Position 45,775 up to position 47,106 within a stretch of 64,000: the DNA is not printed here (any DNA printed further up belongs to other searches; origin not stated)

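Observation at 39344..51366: Sigma-54-fronted, translationally coupled 11-gene glycan-assembly operon lacking any export, polymerase or lipid A/Kdo genes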

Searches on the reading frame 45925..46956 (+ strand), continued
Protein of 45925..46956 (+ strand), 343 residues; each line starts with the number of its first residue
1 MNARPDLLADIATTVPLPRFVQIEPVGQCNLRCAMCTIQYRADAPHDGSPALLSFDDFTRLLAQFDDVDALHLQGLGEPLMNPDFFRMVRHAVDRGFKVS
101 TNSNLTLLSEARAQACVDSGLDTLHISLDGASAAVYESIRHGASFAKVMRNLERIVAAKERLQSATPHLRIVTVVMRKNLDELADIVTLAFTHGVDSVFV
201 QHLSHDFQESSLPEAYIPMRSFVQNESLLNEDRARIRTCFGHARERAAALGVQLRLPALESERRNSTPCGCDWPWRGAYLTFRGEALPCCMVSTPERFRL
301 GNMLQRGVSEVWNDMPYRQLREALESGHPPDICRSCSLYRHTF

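Call 26: search_protein_families(library=pfam, proteins=[L032:117-2030:+, L032:3384-4397:+, L032:9472-9990:+, L032:12376-13185:+, L032:13205-14047:+, L032:14259-14762:+, L032:15038-15589:+, L020:4278-4829:+, L020:162-1103:+, L020:2799-3992:-], max_evalue=0.001)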
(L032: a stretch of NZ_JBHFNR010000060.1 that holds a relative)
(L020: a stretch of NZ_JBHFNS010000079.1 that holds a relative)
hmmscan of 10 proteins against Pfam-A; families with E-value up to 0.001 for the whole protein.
L032:117-2030:+ (637 aa): 9 families
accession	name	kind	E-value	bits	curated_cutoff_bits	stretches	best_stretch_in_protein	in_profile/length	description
PF00534.26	Glycos_transf_1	-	6.9e-42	143.3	26.4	1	213-386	7-171/172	Glycosyl transferases group 1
PF13692.12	Glyco_trans_1_4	-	3.2e-33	115.4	27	1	222-372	2-141/142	Glycosyl transferases group 1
PF13439.12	Glyco_transf_4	-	2.9e-29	102.7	28.5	1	24-200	2-168/170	Glycosyltransferase Family 4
PF13580.11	SIS_2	-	2.1e-28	99.5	27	1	431-565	5-138/138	SIS domain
PF13579.12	Glyco_trans_4_4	-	1.4e-27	97.4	29.7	1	24-197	1-158/158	Glycosyl transferase 4-like domain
PF20706.3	GT4-conflict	-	4.4e-11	42.8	26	1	113-348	90-322/385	Family 4 Glycosyltransferase in conflict systems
PF08323.17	Glyco_transf_5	-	1.6e-07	31.7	22.7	1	30-156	22-189/239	Starch synthase catalytic domain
PF01380.27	SIS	-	1.8e-07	31.5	25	1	519-587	42-110/131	SIS domain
PF13524.12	Glyco_trans_1_2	-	8e-07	29.5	25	1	324-401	67-142/144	Glycosyl transferase-like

L032:3384-4397:+ (337 aa): 2 families
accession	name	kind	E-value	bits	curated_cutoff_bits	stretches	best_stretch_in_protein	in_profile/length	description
PF00294.29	PfkB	-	5.4e-34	118.3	25.8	1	11-313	3-298/302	pfkB family carbohydrate kinase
PF08543.17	Phos_pyr_kin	-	4.1e-05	23.5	27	1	193-298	120-225/246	Phosphomethylpyrimidine kinase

L032:9472-9990:+ (172 aa): 1 family
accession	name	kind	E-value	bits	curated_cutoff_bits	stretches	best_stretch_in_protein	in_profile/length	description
PF07784.16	DUF1622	-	1.1e-26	93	24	1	70-149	1-78/78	Protein of unknown function (DUF1622)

L032:12376-13185:+ (269 aa): 7 families
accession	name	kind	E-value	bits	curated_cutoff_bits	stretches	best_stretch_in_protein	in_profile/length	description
PF13489.12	Methyltransf_23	-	1.5e-18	67.5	27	1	48-194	19-162/164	Methyltransferase domain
PF08241.18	Methyltransf_11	-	2.6e-14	54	21.2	1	56-145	1-95/95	Methyltransferase domain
PF13847.12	Methyltransf_31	-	1.4e-11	44.7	27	1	54-152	6-114/145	Methyltransferase domain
PF08242.18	Methyltransf_12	-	2.4e-11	44.6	30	1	56-143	1-98/98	Methyltransferase domain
PF13649.12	Methyltransf_25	-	1.4e-10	42.1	27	1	55-141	1-97/97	Methyltransferase domain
PF08003.17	Methyltransf_9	-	1.3e-06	28.1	23.8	1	52-194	116-264/315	Protein of unknown function (DUF1698)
PF20922.3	Anamorsin_N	-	0.00043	20.5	27.1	1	108-151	53-93/163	Anamorsin, N-terminal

L032:13205-14047:+ (280 aa): 2 families
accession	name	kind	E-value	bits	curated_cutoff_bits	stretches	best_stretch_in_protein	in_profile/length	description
PF00535.33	Glycos_transf_2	-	2.3e-09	37.9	23.3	1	6-139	2-131/168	Glycosyl transferase family 2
PF13506.12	Glyco_transf_21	-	0.00072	19.5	21.7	0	83-128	26-71/174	Glycosyl transferase family 21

L032:14259-14762:+ (167 aa): 3 families
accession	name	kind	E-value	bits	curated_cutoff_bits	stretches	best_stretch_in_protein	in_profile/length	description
PF13564.11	DoxX_2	-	2.5e-09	37.6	26.3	1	25-96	2-77/103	DoxX-like family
PF07681.17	DoxX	-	3.4e-06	28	23.6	1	24-95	4-78/85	DoxX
PF07291.16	MauE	-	3.2e-05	24.7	27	1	23-95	6-82/128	Methylamine utilisation protein MauE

L032:15038-15589:+ (183 aa): 1 family
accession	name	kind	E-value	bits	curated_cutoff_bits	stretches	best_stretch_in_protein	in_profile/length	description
PF01797.21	Y1_Tnp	-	6.9e-06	26.6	23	1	12-136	5-120/121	Transposase IS200 like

L020:4278-4829:+ (183 aa): 2 families
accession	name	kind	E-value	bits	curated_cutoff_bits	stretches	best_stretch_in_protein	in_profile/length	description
PF00294.29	PfkB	-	3.1e-16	60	25.8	1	32-159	175-298/302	pfkB family carbohydrate kinase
PF08543.17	Phos_pyr_kin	-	2.2e-05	24.4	27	1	38-144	119-225/246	Phosphomethylpyrimidine kinase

L020:162-1103:+ (313 aa): 2 families
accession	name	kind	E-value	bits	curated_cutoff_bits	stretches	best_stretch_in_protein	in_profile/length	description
PF13556.12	HTH_30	-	2.3e-22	79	27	1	236-293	1-58/59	PucR C-terminal helix-turn-helix domain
PF17853.6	GGDEF_2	-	4e-14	53.3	24.5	1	38-188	6-115/116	GGDEF-like domain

L020:2799-3992:- (397 aa): 4 families
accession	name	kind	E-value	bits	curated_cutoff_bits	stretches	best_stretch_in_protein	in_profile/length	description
PF06114.19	Peptidase_M78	-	6.4e-25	87.8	22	1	172-299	3-123/123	IrrE N-terminal-like domain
PF01381.28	HTH_3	-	3.3e-14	53.1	23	1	18-70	1-53/55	Helix-turn-helix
PF13560.12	HTH_31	-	7.7e-09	36.2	27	1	14-66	2-55/64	Helix-turn-helix domain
PF12844.13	HTH_19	-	3e-07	30.7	30.2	1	15-66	1-52/64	Helix-turn-helix domain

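Call 27: search_solved_structures(query=window:45925-46956:+, max_evalue=0.001)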
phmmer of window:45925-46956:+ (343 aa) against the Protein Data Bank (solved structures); distinct sequences matched with E-value up to 0.001: 11.
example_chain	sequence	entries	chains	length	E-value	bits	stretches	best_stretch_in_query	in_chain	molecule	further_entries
6c8v_A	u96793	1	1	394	5.4e-10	42.2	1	14-337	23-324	Coenzyme PQQ synthesis protein E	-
7vob_C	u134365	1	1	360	1.6e-09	40.6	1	19-153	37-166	Cytosylglucuronate decarboxylase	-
7voc_C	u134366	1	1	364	1.7e-09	40.6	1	19-153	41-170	Cytosylglucuronate decarboxylase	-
4m7t_A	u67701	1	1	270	1.3e-07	34.4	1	269-337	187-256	BtrN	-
4m7s_A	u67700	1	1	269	1.4e-07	34.3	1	269-337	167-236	BtrN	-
8hzv_A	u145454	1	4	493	5.3e-06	29.1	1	15-189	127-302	Radical S-Adenosyl-L-methionine Enzyme DesII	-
8hzy_A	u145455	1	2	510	5.7e-06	29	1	15-189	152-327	DesII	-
1tv7_A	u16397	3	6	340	8.7e-05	25.1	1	21-143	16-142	Molybdenum cofactor biosynthesis protein A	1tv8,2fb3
8wm2_A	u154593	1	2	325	9.6e-05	25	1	20-130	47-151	Fe-S radical SAM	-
2fb2_A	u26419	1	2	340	0.00012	24.7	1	23-143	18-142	Molybdenum cofactor biosynthesis protein A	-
7tol_A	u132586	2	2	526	0.00095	21.7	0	22-145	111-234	glycerol dibiphytanyl glycerol tetraether - macrocyclic archaeol synthase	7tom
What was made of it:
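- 45925..46956 (+): Radical SAM enzyme with a C-terminal SPASM/twitch-type cluster domain; proposed sugar-modifying tailoring enzyme. PDB sequence hits: PqqE, BlsE, BtrN, DesII (call 27).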

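Call 42: search_protein_families(library=pfam, proteins=[L080:388-1527:+, L080:1617-2852:+, L080:2880-3887:+, L080:3999-6278:+, L080:11064-11918:+, L080:13031-13519:-, L069:3539-5077:+, L069:11523-12740:+], max_evalue=0.001)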
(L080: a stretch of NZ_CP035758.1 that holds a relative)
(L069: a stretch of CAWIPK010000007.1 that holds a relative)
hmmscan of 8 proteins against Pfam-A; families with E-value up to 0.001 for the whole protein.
L080:388-1527:+ (379 aa): 2 families
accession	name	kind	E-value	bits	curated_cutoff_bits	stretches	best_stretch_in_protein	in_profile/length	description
PF13378.12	MR_MLE_C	-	1.6e-58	198.4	29.4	1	161-371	2-217/219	Enolase C-terminal domain-like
PF02746.21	MR_MLE_N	-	5.3e-11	43.2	22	1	45-139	24-117/117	Mandelate racemase / muconate lactonizing enzyme, N-terminal domain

L080:1617-2852:+ (411 aa): 1 family
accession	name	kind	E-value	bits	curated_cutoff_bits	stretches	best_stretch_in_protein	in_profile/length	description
PF00557.29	Peptidase_M24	-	9.3e-43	146.9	23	1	177-388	2-206/208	Metallopeptidase family M24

L080:2880-3887:+ (335 aa): 3 families
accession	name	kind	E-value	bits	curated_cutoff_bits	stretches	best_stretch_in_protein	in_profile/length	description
PF00106.31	adh_short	-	2.8e-44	151.4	26.6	1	8-194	2-186/195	short chain dehydrogenase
PF13561.12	adh_short_C2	-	1.6e-29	103.6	27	1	16-228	6-219/236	Enoyl-(Acyl carrier protein) reductase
PF08659.16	KR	-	6.1e-15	56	22.6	1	9-170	3-164/180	KR domain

L080:3999-6278:+ (759 aa): 5 families
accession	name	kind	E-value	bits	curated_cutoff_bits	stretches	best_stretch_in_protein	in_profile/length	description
PF14742.11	GDE_N_bis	-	2.7e-46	158.2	22.1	1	31-220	1-192/194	N-terminal domain of (some) glycogen debranching enzymes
PF22422.2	MGH1-like_GH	-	1e-17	65.2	27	1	477-634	172-330/356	Mannosylglycerate hydrolase MGH1-like glycoside hydrolase domain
PF06202.20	GDE_C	-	6.7e-12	45.5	21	1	386-595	74-280/367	Amylo-alpha-1,6-glucosidase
PF01204.24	Trehalase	-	2.1e-09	37.3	21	1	477-625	306-455/512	Trehalase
PF17389.8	Bac_rhamnosid6H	-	8.2e-07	29.1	24.5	1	386-573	91-254/339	Bacterial alpha-L-rhamnosidase 6 hairpin glycosidase domain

L080:11064-11918:+ (284 aa): 2 families
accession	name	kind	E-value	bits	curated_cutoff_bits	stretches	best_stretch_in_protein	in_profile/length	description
PF00535.33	Glycos_transf_2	-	3.4e-10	40.5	23.3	1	6-147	2-132/168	Glycosyl transferase family 2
PF13641.12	Glyco_tranf_2_3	-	0.00058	20.4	27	1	7-200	6-170/230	Glycosyltransferase like family 2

L080:13031-13519:- (162 aa): 1 family
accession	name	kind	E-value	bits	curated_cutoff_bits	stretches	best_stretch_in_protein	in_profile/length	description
PF05974.18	DUF892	-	6.1e-28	98.3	23.7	1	6-154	2-151/159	Domain of unknown function (DUF892)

L069:3539-5077:+ (512 aa): 2 families
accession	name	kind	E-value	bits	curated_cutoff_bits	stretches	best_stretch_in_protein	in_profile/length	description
PF00294.29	PfkB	-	5.8e-32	111.7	25.8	1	25-326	4-298/302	pfkB family carbohydrate kinase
PF01467.32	CTP_transf_like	-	1.5e-18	67.8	21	1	364-470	1-103/133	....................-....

L069:11523-12740:+ (405 aa): 3 families
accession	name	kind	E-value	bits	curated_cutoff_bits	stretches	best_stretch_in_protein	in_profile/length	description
PF00535.33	Glycos_transf_2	-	7.7e-13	49.2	23.3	1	119-300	2-161/168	Glycosyl transferase family 2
PF13641.12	Glyco_tranf_2_3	-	0.00066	20.2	27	1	119-249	5-134/230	Glycosyltransferase like family 2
PF13506.12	Glyco_transf_21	-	0.00069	19.6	21.7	0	196-241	26-71/174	Glycosyl transferase family 21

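Call 51: search_protein_families(library=ncbifam, proteins=[L084:6972-8810:+, L032:117-2030:+, L069:3539-5077:+], max_evalue=1e-10)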
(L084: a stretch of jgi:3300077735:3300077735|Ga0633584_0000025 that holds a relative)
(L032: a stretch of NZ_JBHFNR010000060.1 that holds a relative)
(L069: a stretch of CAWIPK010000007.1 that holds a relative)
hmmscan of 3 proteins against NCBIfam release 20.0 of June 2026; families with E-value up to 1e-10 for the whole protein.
L084:6972-8810:+ (612 aa): 171 families (the best 25 are shown)
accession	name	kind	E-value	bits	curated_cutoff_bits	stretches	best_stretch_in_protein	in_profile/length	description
TIGR02203.1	MsbA_lipidA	equivalog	4.9e-126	421.5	602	1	28-594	5-570/572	lipid A export permease/ATP-binding protein MsbA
TIGR02204.1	MsbA_rel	hypoth_equivalog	1.5e-122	410.2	780.4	1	23-593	4-575/576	ABC transporter, permease/ATP-binding protein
TIGR01846.1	type_I_sec_HlyB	subfamily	1.6e-113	380.4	725.55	1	35-593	137-692/694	type I secretion system permease/ATPase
NF052233.1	CphA_assoc_ABC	equivalog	1.9e-111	373.7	880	1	15-601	162-751/766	cyanophycin metabolism-associated ABC transporter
NF010178.0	PRK13657.1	equivalog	2.7e-111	372.8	733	1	42-598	25-575/588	glucan ABC transporter ATP-binding protein/ permease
TIGR00958.1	3a01208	subfamily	2.1e-108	363.5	874.6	1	21-589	147-710/711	antigen peptide transporter 2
NF008381.0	PRK11176.1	equivalog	2.7e-104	349.6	867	1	24-593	12-579/582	lipid A ABC transporter ATP-binding protein/permease MsbA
NF045513.1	HepA_fam_ABC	equivalog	1.2e-98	331.2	725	1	94-590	111-606/610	heterocyst formation ABC transporter subunit HepA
TIGR03796.1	NHLM_micro_ABC1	equivalog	1.2e-96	324.6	853.3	1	23-589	140-708/710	NHLP family bacteriocin export ABC transporter peptidase/permease/ATPase subunit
TIGR01192.1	chvA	subfamily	2e-88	297.5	585.4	1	36-589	18-566/585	glucan export ABC transporter ATP-binding protein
TIGR03797.1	NHLM_micro_ABC2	equivalog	1.3e-87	294.9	709.4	1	31-590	130-682/686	NHLP bacteriocin export ABC transporter permease/ATPase subunit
TIGR03375.1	type_I_sec_LssB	subfamily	2.7e-82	277.2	693.1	1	28-582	140-691/696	type I secretion system permease/ATPase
NF008055.0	PRK10789.1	equivalog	1.2e-81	275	845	1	29-595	9-573/590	SmdA family multidrug ABC transporter permease/ATP-binding protein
TIGR01193.1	bacteriocin_ABC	subfamily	1.6e-78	264.9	523.85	1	47-590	166-706/708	peptide cleavage/export ABC transporter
NF008056.1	PRK10790.1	equivalog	4.7e-76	256.6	746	1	28-598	14-580/584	SmdB family multidrug efflux ABC transporter permease/ATP-binding protein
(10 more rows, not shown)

L032:117-2030:+ (637 aa): 32 families (the best 25 are shown)
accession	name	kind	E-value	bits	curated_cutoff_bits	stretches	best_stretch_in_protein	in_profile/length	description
TIGR03449.1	mycothiol_MshA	equivalog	6.1e-90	302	462.5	1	4-409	1-404/406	D-inositol-3-phosphate glycosyltransferase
TIGR00441.1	gmhA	equivalog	8.3e-63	211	209.45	1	452-605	2-154/154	D-sedoheptulose 7-phosphate isomerase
NF010546.0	PRK13936.1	equivalog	2.4e-61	206.9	276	1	422-609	4-193/197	phosphoheptose isomerase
NF001628.0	PRK00414.1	equivalog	1.1e-51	175.2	265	1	422-609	3-191/192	D-sedoheptulose 7-phosphate isomerase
NF008138.0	PRK10886.1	equivalog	3.3e-43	147.7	352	1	426-608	6-190/196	DnaA initiator-associating protein DiaA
TIGR02149.1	glgA_Coryne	subfamily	2.2e-42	145.6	302.4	1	81-409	59-391/391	glycogen synthase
NF010547.0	PRK13938.1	equivalog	2.9e-42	144.5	320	1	441-608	25-191/196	D-sedoheptulose 7-phosphate isomerase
TIGR02472.1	sucr_P_syn_N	equivalog_domain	2.5e-40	138.6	576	1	21-396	23-429/439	sucrose-phosphate synthase, putative, glycosyltransferase domain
TIGR03999.1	thiol_BshA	equivalog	4.1e-30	104.9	273.7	1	24-409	12-374/375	N-acetyl-alpha-D-glucosaminyl L-malate synthase BshA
TIGR04063.1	stp3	hypoth_equivalog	2.1e-29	102.6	442.05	1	33-409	23-396/397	TIGR04063 family PEP-CTERM/XrtA system glycosyltransferase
NF041876.1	EPS_EpsE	equivalog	3.2e-28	99.1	400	1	221-398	214-386/389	exopolysaccharide biosynthesis GT4 family glycosyltransferase EpsE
TIGR04157.1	glyco_rSAM_CFB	subfamily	5.1e-24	85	400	1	154-386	158-387/406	TIGR04157 family glycosyltransferase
NF012028.0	PRK15484.1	subfamily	1.7e-23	83.4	618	1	182-402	152-372/380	lipopolysaccharide N-acetylglucosaminyltransferase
NF038295.1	EPS_HpsP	equivalog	7.7e-22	77.8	550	1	90-408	78-387/388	hormogonium polysaccharide biosynthesis glycosyltransferase HpsP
TIGR03088.1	stp2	hypoth_equivalog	9.7e-22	77.5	409.05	1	186-408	157-373/374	TIGR03088 family PEP-CTERM/XrtA system glycosyltransferase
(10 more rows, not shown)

L069:3539-5077:+ (512 aa): 8 families
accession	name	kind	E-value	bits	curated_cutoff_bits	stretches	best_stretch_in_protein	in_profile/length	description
NF008454.0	PRK11316.1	equivalog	1.3e-112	376.8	521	1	17-493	5-473/475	bifunctional D-glycero-beta-D-manno-heptose-7-phosphate kinase/D-glycero-beta-D-manno-heptose 1-phosphate adenylyltransferase HldE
TIGR02198.1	rfaE_dom_I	equivalog_domain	4.5e-70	236.3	345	1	18-334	3-313/315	D-glycero-beta-D-manno-heptose-7-phosphate kinase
TIGR02199.1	rfaE_dom_II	equivalog_domain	1.8e-59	199.7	181.5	1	354-492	5-143/144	D-glycero-beta-D-manno-heptose 1-phosphate adenylyltransferase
TIGR03168.1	1-PFK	subfamily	7.3e-18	64.5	216.4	1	57-333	29-297/305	hexose kinase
TIGR03828.1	pfkB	equivalog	1.5e-16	60.4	292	1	59-333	31-297/305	1-phosphofructokinase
TIGR00125.1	cyt_tran_rel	domain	6.7e-14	51.8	27.7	1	362-426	1-62/65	adenylyltransferase/cytidyltransferase family protein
TIGR02152.1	D_ribokin_bact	equivalog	7.8e-14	51.7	299.65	1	26-324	2-287/298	ribokinase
TIGR04382.1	myo_inos_iolC_N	equivalog_domain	2.2e-11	43.6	300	0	246-323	218-295/309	5-dehydro-2-deoxygluconokinase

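Call 52: predict_structure(alignment_id=A1)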
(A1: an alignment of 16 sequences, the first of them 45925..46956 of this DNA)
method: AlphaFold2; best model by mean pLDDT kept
length: 343 residues; sequences in the alignment: 16
mean_pLDDT: 87.5   pTM: 0.88
mean pLDDT of the five models: 87.5, 86.2, 85.4, 85.4, 84.6
residues with pLDDT >= 90: 211; 70-90: 95; 50-70: 23; < 50: 14
segments of 3 or more residues with pLDDT < 50: 1-12
pLDDT, mean of each block of 10 residues (from residue 1): 40 75 93 86 84 97 92 87 97 97 93 97 97 96 95 97 97 95 98 96 71 83 89 95 98 90 54 83 88 73 95 92 85 76 68
secondary structure, 60 per line:
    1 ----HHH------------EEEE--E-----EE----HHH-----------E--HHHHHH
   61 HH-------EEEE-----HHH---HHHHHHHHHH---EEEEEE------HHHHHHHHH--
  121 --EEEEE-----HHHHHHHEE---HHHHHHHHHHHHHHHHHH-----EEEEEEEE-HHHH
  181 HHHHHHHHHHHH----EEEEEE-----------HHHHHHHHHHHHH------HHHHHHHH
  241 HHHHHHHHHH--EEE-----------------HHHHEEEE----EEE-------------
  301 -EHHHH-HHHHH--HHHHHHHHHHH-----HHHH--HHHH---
elements in order: E20-23 H55-62 E70-73 H85-94 E98-103 H110-118 E123-127 H133-139 H145-162 E168-175 H177-192 E197-202 H214-226 H233-250 E253-255 H273-276 E277-280 E285-287 H303-306 H308-312 H315-325 H331-334 H337-340
